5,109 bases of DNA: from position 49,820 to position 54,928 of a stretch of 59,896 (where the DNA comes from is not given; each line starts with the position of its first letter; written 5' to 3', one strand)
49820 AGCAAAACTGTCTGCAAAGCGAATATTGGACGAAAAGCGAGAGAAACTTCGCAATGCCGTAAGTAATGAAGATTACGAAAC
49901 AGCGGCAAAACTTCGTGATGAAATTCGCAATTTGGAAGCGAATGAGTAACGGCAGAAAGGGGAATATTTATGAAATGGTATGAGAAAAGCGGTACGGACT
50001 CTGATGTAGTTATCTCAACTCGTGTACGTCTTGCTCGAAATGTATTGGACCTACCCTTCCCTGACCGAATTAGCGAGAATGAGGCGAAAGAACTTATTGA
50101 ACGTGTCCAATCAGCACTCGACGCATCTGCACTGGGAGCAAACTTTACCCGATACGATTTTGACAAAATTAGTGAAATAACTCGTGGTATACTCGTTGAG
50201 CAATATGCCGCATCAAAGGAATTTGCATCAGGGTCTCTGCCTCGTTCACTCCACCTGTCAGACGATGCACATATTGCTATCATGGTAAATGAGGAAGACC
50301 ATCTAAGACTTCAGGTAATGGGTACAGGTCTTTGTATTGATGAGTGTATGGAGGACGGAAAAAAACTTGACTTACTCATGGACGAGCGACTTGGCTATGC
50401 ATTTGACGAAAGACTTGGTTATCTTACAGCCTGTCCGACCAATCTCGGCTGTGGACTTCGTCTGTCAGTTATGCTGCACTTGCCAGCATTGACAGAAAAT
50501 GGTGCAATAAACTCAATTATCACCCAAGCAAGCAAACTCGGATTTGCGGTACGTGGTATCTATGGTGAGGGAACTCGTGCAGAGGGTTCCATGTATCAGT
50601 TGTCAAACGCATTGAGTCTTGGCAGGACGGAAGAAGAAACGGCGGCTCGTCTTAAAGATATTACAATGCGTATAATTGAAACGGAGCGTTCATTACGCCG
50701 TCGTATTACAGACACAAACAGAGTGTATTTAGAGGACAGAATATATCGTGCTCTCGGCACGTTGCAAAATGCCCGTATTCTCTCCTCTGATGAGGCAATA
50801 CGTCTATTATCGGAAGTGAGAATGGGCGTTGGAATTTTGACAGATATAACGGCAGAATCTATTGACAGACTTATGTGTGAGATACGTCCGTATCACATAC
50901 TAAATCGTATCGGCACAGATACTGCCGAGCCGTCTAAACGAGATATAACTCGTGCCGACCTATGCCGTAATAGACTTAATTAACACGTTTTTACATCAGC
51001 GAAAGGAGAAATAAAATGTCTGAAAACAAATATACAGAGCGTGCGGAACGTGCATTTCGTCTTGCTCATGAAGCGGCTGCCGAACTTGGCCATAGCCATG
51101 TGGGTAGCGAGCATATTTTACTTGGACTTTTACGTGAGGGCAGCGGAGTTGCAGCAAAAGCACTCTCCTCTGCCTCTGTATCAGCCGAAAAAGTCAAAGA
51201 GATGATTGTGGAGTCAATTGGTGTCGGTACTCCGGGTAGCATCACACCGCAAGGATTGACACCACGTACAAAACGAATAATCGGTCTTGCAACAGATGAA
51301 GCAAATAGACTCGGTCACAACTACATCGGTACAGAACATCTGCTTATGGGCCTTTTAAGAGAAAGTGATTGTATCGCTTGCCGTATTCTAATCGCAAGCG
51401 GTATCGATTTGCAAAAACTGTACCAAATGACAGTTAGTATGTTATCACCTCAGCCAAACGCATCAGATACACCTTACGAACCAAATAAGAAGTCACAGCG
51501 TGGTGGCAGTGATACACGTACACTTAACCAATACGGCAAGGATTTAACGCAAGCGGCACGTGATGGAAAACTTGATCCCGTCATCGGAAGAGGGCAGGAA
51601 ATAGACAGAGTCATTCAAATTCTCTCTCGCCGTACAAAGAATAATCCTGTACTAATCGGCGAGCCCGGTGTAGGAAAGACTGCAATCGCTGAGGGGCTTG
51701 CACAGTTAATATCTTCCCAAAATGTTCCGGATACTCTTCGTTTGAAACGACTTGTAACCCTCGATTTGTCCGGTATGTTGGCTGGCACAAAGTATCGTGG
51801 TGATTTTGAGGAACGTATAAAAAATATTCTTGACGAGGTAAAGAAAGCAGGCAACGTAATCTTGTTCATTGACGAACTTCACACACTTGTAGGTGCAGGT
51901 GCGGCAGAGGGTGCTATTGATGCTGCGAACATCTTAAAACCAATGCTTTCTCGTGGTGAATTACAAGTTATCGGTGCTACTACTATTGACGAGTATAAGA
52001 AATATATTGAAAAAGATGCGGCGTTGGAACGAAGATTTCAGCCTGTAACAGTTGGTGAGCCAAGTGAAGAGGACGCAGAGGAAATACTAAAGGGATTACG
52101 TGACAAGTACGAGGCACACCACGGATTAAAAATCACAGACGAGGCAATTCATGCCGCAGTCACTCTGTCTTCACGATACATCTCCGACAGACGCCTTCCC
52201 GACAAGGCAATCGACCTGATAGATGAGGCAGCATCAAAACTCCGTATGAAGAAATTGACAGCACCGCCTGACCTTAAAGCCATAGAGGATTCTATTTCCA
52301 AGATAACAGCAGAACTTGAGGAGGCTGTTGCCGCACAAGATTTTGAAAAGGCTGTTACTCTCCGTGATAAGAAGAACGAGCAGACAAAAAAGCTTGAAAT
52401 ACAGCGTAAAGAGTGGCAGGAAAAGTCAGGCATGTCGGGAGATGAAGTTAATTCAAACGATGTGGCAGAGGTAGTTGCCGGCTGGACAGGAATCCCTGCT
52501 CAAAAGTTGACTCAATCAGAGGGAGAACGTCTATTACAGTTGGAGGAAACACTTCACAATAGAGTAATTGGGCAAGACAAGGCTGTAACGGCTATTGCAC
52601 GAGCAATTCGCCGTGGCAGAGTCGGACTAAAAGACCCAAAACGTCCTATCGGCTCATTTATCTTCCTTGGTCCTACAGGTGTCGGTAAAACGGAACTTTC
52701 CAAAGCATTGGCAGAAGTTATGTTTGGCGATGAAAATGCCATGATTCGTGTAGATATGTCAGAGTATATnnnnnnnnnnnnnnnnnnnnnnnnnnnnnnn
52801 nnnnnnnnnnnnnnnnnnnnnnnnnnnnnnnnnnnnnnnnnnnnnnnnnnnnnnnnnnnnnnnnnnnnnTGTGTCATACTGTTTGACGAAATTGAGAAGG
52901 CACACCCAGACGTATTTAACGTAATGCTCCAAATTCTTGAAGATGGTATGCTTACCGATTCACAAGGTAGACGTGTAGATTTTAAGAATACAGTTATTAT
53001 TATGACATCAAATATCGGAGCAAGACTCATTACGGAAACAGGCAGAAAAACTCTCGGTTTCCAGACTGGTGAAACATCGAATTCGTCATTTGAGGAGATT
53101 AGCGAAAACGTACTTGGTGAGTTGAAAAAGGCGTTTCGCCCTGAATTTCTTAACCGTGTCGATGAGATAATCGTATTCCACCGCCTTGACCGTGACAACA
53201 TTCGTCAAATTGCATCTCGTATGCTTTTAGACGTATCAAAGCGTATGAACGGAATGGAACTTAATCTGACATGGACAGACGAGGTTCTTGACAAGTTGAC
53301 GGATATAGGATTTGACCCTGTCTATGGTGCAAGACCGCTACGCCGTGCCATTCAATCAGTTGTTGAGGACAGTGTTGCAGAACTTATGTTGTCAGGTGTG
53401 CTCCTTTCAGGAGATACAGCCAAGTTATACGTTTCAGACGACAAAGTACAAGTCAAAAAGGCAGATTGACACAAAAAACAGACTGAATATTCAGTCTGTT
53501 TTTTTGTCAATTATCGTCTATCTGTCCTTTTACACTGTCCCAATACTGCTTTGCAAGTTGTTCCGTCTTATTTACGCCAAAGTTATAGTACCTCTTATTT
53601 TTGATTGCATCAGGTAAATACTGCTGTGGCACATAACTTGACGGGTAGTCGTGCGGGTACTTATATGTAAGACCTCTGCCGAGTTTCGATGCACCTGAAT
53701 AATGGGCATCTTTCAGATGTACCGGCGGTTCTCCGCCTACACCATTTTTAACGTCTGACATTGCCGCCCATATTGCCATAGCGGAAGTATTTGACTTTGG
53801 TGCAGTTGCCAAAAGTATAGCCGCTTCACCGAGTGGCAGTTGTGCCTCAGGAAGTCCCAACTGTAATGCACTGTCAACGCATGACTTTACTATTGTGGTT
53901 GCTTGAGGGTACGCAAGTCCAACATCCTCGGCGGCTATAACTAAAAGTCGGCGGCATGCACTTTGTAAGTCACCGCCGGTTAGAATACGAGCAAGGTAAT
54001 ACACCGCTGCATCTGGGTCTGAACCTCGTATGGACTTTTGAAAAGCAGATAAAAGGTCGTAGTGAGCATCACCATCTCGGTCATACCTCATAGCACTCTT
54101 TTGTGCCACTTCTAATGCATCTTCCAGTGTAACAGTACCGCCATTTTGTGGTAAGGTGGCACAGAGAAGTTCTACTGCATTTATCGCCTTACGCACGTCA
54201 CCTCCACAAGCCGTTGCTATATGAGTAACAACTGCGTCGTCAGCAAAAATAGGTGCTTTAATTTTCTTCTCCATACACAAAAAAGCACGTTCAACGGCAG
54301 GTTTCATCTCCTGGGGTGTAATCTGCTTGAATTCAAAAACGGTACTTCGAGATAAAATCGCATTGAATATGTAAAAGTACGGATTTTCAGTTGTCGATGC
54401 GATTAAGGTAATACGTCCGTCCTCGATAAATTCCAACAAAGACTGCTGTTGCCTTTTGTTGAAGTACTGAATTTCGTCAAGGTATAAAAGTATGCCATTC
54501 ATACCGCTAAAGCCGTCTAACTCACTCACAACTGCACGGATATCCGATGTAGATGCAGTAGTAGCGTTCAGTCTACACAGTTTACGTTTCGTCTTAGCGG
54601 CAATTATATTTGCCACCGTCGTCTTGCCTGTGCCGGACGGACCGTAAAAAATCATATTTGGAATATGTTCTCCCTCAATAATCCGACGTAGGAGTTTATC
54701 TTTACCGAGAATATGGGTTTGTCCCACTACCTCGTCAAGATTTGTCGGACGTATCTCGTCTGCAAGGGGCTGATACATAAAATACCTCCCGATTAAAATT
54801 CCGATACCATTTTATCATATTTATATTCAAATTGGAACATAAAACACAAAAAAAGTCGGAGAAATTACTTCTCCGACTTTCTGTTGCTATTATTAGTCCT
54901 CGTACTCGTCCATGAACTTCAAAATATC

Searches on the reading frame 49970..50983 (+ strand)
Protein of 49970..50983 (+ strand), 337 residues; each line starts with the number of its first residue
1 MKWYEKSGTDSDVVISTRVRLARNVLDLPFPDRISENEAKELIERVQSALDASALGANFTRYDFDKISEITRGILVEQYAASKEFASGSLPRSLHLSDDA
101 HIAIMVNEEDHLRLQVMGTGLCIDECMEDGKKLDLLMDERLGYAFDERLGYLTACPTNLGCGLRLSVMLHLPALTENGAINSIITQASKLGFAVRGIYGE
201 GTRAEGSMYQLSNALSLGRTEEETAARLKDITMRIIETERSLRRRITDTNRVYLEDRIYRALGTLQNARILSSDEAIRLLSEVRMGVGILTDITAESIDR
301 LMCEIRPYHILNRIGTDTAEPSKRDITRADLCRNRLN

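Call 71: search_protein_families(library=pfam, proteins=[window:49970-50983:+], max_evalue=0.00001)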
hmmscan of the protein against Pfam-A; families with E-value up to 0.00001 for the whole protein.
window:49970-50983:+ (337 aa): 1 family
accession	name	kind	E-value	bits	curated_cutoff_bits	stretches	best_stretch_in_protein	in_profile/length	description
PF00217.24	ATP-gua_Ptrans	-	8.1e-57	192.3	22.4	1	42-241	2-202/203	ATP:guanido phosphotransferase, C-terminal catalytic domain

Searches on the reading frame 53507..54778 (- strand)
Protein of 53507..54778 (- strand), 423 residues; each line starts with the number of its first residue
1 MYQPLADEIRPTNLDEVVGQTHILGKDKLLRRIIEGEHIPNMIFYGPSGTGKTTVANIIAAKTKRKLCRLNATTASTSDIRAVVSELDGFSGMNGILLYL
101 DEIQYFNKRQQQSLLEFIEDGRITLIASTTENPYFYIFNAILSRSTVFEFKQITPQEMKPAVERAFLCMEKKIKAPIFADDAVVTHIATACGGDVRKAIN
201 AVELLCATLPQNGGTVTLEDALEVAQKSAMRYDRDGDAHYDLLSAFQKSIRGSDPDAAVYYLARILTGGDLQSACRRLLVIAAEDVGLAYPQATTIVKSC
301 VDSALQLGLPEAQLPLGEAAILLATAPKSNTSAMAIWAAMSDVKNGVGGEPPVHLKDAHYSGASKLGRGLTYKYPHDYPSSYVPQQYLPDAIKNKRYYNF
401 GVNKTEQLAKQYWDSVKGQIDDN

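Call 71: search_protein_families(library=pfam, proteins=[window:53507-54778:-], max_evalue=0.00001)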
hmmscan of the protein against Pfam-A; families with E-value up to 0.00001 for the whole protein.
window:53507-54778:- (423 aa): 8 families
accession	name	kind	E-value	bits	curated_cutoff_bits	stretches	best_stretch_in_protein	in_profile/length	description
PF12002.13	MgsA_C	-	2e-61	207.2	27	1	252-416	1-166/167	MgsA AAA+ ATPase C terminal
PF16193.11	AAA_assoc_2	-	6.1e-25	87.7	34.3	1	176-251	4-81/81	AAA C-terminal domain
PF00004.35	AAA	-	2.1e-11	44.9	21.2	1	42-146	1-124/131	ATPase family associated with various cellular activities (AAA)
PF05496.18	RuvB_N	-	2.3e-10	40.9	27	1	9-128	1-118/159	Holliday junction DNA helicase RuvB P-loop domain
PF00158.32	Sigma54_activat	-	1.3e-06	28.7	20.2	0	41-131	24-130/168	Sigma-54 interaction domain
PF01078.27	Mg_chelatase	-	1.5e-06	28.3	20.3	0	14-60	2-43/207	Magnesium chelatase, subunit ChlI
PF07728.20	AAA_5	-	3.7e-06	27.4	22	0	41-131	1-103/139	AAA domain (dynein-related subfamily)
PF14532.12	Sigma54_activ_2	-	6.3e-06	26.9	25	0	44-131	26-109/138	Sigma-54 interaction domain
